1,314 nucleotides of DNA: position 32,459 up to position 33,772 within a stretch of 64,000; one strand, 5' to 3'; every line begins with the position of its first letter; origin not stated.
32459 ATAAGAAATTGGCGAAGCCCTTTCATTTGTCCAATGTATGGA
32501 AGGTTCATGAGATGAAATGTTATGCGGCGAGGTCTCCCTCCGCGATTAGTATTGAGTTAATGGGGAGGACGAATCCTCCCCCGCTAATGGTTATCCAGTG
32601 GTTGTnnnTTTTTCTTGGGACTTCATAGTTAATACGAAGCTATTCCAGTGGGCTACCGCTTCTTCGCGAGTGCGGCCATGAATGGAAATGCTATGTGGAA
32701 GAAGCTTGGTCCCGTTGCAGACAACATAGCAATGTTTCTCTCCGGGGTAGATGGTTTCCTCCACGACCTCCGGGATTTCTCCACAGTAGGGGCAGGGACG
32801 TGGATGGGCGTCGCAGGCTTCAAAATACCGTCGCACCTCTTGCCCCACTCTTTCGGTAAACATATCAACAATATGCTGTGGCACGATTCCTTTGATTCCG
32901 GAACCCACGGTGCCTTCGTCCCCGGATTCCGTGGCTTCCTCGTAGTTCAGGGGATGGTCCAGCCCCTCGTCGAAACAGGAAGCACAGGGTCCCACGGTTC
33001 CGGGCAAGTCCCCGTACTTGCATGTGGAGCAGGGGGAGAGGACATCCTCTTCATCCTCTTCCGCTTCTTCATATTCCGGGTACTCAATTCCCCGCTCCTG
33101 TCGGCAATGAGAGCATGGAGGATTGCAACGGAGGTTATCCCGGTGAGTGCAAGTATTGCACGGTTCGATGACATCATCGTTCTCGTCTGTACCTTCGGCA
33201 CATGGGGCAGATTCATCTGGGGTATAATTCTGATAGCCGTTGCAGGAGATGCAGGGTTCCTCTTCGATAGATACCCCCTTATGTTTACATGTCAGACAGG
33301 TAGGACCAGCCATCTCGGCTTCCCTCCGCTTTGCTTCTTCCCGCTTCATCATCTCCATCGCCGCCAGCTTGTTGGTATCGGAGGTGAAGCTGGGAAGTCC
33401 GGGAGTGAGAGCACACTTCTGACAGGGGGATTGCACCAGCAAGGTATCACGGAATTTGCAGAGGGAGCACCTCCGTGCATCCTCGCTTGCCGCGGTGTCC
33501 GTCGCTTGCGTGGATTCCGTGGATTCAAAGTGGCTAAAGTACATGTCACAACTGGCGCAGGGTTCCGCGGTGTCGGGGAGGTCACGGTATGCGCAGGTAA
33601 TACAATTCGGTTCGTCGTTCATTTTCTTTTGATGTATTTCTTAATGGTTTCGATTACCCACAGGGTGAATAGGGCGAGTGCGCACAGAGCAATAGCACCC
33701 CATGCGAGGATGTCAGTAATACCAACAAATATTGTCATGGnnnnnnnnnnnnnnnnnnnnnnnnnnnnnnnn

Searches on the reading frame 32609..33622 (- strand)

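Call 37: search_protein_families(library=phrogs, proteins=[window:32609-33622:-], max_evalue=0.001)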
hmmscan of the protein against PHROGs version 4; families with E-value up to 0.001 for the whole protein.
window:32609-33622:- (338 aa): 2 families
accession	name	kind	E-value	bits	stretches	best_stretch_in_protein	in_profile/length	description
phrog_19852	-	unknown function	1.5e-05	25.8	0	197-231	13-51/53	-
phrog_599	-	moron, auxiliary metabolic gene and host takeover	0.00018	22.8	1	274-328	74-125/262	Lar-like restriction alleviation protein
